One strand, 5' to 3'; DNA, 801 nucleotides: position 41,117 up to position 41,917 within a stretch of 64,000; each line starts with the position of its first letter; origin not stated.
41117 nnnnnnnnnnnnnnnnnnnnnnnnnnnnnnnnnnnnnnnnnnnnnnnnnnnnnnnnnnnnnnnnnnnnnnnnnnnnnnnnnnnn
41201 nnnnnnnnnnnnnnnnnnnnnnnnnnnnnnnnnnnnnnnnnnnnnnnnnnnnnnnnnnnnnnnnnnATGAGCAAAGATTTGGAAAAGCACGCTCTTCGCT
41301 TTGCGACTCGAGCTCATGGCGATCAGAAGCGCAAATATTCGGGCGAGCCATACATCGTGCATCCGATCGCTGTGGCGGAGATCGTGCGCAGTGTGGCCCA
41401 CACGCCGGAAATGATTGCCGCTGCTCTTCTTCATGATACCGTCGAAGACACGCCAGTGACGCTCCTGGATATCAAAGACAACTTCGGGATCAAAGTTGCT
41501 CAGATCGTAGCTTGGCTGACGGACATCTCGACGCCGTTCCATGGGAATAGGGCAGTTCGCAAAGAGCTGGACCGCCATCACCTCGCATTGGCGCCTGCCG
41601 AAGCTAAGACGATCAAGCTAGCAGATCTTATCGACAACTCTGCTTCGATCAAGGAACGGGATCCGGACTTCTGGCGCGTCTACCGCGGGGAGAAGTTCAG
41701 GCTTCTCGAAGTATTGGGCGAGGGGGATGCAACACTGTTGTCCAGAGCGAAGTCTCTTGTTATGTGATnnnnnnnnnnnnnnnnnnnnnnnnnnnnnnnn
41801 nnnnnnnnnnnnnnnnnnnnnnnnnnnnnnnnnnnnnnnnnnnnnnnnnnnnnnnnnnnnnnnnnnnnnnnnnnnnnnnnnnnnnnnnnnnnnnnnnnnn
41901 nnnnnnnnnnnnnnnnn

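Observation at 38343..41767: RtcB ligase, Pol-beta nucleotidyltransferase and SpoT-like HD hydrolase: candidate tRNA-repair anti-defence module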

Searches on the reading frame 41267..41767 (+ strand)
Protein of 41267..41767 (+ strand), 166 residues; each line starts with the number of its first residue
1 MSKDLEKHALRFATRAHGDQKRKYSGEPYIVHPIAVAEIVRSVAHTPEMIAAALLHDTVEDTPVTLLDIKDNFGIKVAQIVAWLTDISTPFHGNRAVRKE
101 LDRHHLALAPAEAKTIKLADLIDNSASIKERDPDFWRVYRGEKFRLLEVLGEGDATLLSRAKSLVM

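Call 4: search_protein_families(library=pfam, proteins=[window:41267-41767:+], max_evalue=0.1)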
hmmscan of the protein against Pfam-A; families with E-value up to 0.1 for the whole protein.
window:41267-41767:+ (166 aa): 2 families
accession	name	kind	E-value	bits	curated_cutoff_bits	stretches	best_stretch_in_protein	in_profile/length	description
PF13328.12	HD_4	-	7.9e-18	65.1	27.2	1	9-134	1-133/156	HD domain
PF01966.28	HD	-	5.5e-07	30.3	22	1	30-124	2-115/116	HD domain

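Call 5: search_protein_families(library=ncbifam, proteins=[window:41267-41767:+], max_evalue=0.1)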
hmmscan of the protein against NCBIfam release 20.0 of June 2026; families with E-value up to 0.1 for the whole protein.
window:41267-41767:+ (166 aa): 2 families
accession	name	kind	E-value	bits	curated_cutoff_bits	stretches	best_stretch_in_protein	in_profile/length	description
TIGR00691.1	spoT_relA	subfamily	1.4e-28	99.6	499.2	1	9-129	1-123/687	RelA/SpoT family protein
NF008303.0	PRK11092.1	equivalog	1.2e-17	63.3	947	1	7-129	24-148/702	bifunctional GTP diphosphokinase/guanosine-3',5'-bis pyrophosphate 3'-pyrophosphohydrolase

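Call 6: search_protein_families(library=phrogs, proteins=[window:41267-41767:+], max_evalue=0.01)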
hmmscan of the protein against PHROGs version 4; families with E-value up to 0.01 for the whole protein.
window:41267-41767:+ (166 aa): 3 families
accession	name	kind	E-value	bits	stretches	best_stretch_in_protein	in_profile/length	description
phrog_990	-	other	1.9e-40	140.3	1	5-154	154-299/374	metal-dependent phosphohydrolase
phrog_32047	-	other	1.6e-19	71.3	1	9-147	27-192/301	phosphohydrolase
phrog_15275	-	unknown function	1.9e-05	25.4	1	7-88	31-113/223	-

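Call 8: search_solved_structures(query=window:41267-41767:+, max_evalue=0.001, show_alignments=3)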
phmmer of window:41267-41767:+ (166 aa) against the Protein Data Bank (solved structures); distinct sequences matched with E-value up to 0.001: 22.
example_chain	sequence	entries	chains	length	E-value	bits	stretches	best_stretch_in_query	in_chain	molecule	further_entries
3nr1_A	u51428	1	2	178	4.6e-18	69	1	9-144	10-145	HD domain-containing protein 3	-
4yf1_A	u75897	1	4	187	1e-17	67.9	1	9-130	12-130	Lmo0812 protein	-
8acu_A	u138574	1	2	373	4.6e-17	65.8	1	9-138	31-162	GTP pyrophosphokinase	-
5vxa_A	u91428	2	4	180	4.6e-17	65.8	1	9-144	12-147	Guanosine-3',5'-bis(diphosphate) 3'-pyrophosphohydrolase MESH1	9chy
6yxa_A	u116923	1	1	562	9.1e-17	64.8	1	9-138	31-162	GTP pyrophosphokinase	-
7ohg_A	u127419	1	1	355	5.1e-16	62.4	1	7-136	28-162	Guanosine-3',5'-bis(Diphosphate) 3'-pyrophosphohydrolase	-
6s2t_A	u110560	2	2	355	5.1e-16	62.4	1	7-136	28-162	(P)ppGpp synthetase I, SpoT/RelA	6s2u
6s2v_A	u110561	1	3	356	5.1e-16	62.4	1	7-136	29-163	(P)ppGpp synthetase I, SpoT/RelA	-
8fr8_I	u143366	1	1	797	2.3e-15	60.3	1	7-134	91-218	GTP pyrophosphokinase RelA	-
1vj7_A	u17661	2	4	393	4e-15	59.5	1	7-133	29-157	Bifunctional RELA/SPOT | Bifunctional (p)ppGpp synthase/hydrolase RelA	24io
5xnx_A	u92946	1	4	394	4.4e-15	59.3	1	8-134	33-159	Bifunctional (p)ppGpp synthase/hydrolase RelA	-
7qps_A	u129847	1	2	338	7.7e-15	58.6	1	10-135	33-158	ACT domain protein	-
7qpr_A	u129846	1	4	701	2.5e-14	56.9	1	10-134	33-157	ACT domain protein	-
3nqw_A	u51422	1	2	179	5.3e-14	55.8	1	9-144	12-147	CG11900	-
7oiw_A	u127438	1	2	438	1.4e-13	54.5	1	11-130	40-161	GTP pyrophosphokinase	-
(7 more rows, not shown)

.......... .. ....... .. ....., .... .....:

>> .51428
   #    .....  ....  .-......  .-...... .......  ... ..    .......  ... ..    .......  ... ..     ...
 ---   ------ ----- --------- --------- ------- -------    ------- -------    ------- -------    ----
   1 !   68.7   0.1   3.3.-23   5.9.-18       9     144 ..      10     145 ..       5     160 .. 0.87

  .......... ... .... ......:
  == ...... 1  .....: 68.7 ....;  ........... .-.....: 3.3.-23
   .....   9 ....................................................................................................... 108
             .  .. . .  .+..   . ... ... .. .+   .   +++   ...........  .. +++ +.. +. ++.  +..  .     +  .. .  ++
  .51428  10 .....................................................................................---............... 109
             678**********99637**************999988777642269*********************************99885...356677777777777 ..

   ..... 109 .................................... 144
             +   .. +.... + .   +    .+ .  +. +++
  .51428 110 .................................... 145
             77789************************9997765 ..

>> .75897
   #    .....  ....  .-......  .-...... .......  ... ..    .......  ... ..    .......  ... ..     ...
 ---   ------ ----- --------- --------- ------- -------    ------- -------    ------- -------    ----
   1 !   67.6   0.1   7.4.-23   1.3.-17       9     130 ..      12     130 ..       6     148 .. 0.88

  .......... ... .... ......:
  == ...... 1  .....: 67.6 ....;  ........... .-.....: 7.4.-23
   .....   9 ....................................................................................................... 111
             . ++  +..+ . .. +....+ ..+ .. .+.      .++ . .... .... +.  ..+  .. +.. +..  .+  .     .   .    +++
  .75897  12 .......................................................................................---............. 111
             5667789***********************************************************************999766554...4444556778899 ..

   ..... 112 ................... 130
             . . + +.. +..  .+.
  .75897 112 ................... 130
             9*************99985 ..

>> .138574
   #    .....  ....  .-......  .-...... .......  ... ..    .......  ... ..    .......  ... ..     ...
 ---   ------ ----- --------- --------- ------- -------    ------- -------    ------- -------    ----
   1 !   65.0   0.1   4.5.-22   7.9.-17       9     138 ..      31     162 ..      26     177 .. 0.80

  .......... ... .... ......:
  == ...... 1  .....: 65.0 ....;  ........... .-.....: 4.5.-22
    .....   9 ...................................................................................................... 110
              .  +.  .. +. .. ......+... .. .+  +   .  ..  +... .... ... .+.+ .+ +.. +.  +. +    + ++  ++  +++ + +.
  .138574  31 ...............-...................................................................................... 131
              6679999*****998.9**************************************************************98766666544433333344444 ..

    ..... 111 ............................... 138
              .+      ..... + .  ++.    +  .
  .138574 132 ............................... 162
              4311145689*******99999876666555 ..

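Call 26: search_dna_similar(query=window:41267-41767:+, collection=phages, mode=protein, max_rows=60, max_evalue=1e-8)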
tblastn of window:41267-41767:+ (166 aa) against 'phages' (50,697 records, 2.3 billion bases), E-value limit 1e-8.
Records with a match: 220; places in all: 221; records where one place covers at least 80% of the query: 117.
Best place of each record, by identity: <60% 220.
By first word of the organism name: Pseudomonas 64; Erwinia 44; Bacteriophage 18; Rhizobium 13; Klebsiella 8; Dickeya 8; Vibrio 8; Salmonella 7; Listeria 7; Serratia 6; and 20 more.
By host as written in the record: Erwinia amylovora 39; - 34; Pseudomonas aeruginosa 23; Klebsiella pneumoniae 9; Pseudomonas aeruginosa PAO1 8; Listeria monocytogenes 7; Dickeya solani MK10 6; Pseudomonas sp. 4; and 65 more.
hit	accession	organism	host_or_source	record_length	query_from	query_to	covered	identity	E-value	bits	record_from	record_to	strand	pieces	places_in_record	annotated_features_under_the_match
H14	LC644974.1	Komagataeibacter phage phiKM1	Komagataeibacter maltaceti NBRC 14815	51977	1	165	99%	55.7%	2e-44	160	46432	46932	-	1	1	(p)ppGpp synthetase, RelA/SpoT family | ydcQ: antitoxin HicB-like protein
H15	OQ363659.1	Pseudomonas phage D6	Pseudomonas syringae pv. tomato str. ...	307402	12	165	93%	52.2%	1e-34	132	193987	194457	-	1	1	HD domain-containing protein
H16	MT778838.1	Rhizobium phage V1VFA-S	-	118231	12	157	88%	52.3%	5e-34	131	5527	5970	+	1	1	bifunctional (p)ppGpp synthetase/guanosine-3',5'-bis(diphosphate) ...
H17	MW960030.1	Rhizobium phage RHph_X66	R. phaseoli sv. phaseoli INC 2-5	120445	12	157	88%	52.3%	6e-34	130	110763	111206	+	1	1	putative metal-dependent phosphohydrolase protein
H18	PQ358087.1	Phage TPWB-08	Tabanus par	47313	12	150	84%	54.9%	4e-35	134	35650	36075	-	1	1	phosphohydrolase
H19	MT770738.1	Rhizobium phage B1VFA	Rhizobium leguminosarum VF39SM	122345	12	157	88%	51.0%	6e-28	114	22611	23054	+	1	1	bifunctional (p)ppGpp synthetase/guanosine-3',5'-bis(diphosphate) ...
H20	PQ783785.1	Escherichia phage PDP46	Escherichia coli HS(pFamp)R (ATCC ...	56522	11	153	86%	51.7%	1e-37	141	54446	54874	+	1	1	RelA/SpoT family (p)ppGpp synthetase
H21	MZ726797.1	Escherichia phage vB_EcoS_AVIO78A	Escherichia coli O78 Strain ECL23026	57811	11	153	86%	51.0%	9e-38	142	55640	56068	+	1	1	hypothetical protein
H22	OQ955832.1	Escherichia phage vB_EcoS_PJ16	Multidrug resistant Escherichia coli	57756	11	153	86%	51.0%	1e-37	141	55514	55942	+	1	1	PJ16_095: polyphosphate hydrolase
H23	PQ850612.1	Escherichia phage KarinMuster_Bas82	Escherichia coli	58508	11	153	86%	51.0%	2e-37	140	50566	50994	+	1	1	metal-dependent phosphohydrolase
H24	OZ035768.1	Sashavirus 536P12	-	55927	11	152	86%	51.4%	2e-37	140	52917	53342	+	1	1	record has no annotation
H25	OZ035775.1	Sashavirus BDX09P1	-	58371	11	147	83%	52.2%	1e-27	146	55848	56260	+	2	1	record has no annotation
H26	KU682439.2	Stenotrophomonas phage vB_SmaS-DLP_6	Stenotrophomonas maltophilia D1571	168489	1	166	100%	42.2%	4e-30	120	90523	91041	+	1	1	guanosine-3',5'-bis(diphosphate) 3'-pyrophosphohydrolase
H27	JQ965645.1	Salmonella phage SSU5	Salmonella enterica subsp. enterica ...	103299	12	153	86%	49.0%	2e-30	121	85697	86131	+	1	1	putative guanosine polyphosphate pyrophospho hydrolase/synthetase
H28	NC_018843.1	Salmonella phage SSU5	Salmonella enterica subsp. enterica ...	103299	12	153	86%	49.0%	2e-30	121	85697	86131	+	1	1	metal-dependent phosphohydrolase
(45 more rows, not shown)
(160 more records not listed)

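Call 30: get_annotated_region(hit=H14, flank=6000)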
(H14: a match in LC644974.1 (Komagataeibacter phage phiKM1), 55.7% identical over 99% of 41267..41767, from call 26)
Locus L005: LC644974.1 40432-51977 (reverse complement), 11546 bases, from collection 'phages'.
description: Komagataeibacter phage phiKM1 DNA, complete genome.
organism: Komagataeibacter phage phiKM1 (NCBI taxid 2860317)
taxonomy: Viruses; Duplodnaviria; Heunggongvirae; Uroviricota; Caudoviricetes
host: Komagataeibacter maltaceti NBRC 14815; source: -; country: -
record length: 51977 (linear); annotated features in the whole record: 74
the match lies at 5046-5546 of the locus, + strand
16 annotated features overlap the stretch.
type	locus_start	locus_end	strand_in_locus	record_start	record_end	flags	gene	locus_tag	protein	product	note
tRNA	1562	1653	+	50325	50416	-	-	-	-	tRNA-Ser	PhiKM1_t010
CDS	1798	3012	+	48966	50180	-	-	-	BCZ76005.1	integrase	PhiKM1_730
CDS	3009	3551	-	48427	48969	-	-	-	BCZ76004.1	hypothetical protein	PhiKM1_720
CDS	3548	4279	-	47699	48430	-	-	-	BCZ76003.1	hypothetical protein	PhiKM1_710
CDS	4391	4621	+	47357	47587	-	-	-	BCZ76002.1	toxin HicA-like protein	PhiKM1_700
CDS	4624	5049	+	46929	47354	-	ydcQ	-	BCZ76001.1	antitoxin HicB-like protein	PhiKM1_690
CDS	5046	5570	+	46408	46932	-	-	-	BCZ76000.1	(p)ppGpp synthetase, RelA/SpoT family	PhiKM1_680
CDS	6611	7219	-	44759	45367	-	-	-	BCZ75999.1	hypothetical protein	PhiKM1_670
CDS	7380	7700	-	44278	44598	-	-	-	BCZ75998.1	hypothetical protein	PhiKM1_660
CDS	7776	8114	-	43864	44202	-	-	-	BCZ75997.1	hypothetical protein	PhiKM1_650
CDS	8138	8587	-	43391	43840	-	-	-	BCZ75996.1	hypothetical protein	PhiKM1_640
CDS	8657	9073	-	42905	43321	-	-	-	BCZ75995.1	phage protein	PhiKM1_630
CDS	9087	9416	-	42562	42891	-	-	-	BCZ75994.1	hypothetical protein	PhiKM1_620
CDS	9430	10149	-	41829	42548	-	-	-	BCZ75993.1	hypothetical protein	PhiKM1_610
CDS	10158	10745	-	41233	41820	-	-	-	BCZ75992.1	phage tail protein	PhiKM1_600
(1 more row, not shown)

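Call 33: find_related_loci(query=window:41267-41767:+, collection=viral_contigs, flank=8000)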
Query window:41267-41767:+ (166 aa) in viral_contigs; peptide patterns used: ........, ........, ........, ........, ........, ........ (x = any residue, [..] = any of these).
13 stretches matched a pattern; 1 encode a relative of the query (tblastn E <= 1e-3); 1 distinct loci.
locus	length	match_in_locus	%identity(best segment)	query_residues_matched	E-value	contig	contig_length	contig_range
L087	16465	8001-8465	69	9-161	7e-68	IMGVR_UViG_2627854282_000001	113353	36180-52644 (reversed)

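Call 37: search_protein_families(library=pfam, proteins=[L087:4713-6188:+, L087:6243-6572:+, L087:6569-7588:+, L087:7407-8486:+, L087:3544-4092:+, L087:960-2126:+, L087:8638-9207:+], max_evalue=0.01)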
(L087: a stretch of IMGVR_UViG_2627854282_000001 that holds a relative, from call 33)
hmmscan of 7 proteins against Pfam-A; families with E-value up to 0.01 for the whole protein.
L087:4713-6188:+ (491 aa): 0 families

L087:6243-6572:+ (109 aa): 0 families

L087:6569-7588:+ (339 aa): 1 family
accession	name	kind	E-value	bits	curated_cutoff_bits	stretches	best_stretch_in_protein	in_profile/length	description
PF10127.15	RlaP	-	4e-15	56.6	23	1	16-154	17-146/249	RNA repair pathway DNA polymerase beta family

L087:7407-8486:+ (359 aa): 2 families
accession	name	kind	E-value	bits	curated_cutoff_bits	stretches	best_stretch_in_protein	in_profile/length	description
PF13328.12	HD_4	-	8.8e-16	58.5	27.2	1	199-292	1-93/156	HD domain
PF01966.28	HD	-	1.3e-05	25.9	22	1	222-316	2-115/116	HD domain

L087:3544-4092:+ (182 aa): 0 families

L087:960-2126:+ (388 aa): 8 families
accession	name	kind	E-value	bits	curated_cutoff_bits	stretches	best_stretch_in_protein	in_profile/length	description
PF08279.18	HTH_11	-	2.3e-12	47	25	1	10-61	1-54/55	HTH domain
PF13518.12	HTH_28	-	0.00025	21.5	25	1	24-50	14-40/52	Helix-turn-helix domain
PF03551.20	PadR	-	0.00045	20.6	27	1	346-385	37-75/75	Transcriptional regulator PadR-like family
PF13730.12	HTH_36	-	0.0006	20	25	1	26-51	29-54/55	Helix-turn-helix domain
PF12728.13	HTH_17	-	0.0032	18.1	27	1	23-45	2-24/51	Helix-turn-helix domain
PF12840.13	HTH_20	-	0.0039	17.6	27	0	14-50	9-46/51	Helix-turn-helix domain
PF01978.25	TrmB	-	0.0052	17.1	25.6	0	22-51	22-51/68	Sugar-specific transcriptional regulator TrmB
PF13384.12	HTH_23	-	0.0078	16.5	24.6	0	22-50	17-45/50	Homeodomain-like domain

L087:8638-9207:+ (189 aa): 1 family
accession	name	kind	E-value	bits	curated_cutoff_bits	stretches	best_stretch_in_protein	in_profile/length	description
PF10518.14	TAT_signal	-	6.4e-06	26.3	22.7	1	21-41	1-21/21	TAT (twin-arginine translocation) pathway signal sequence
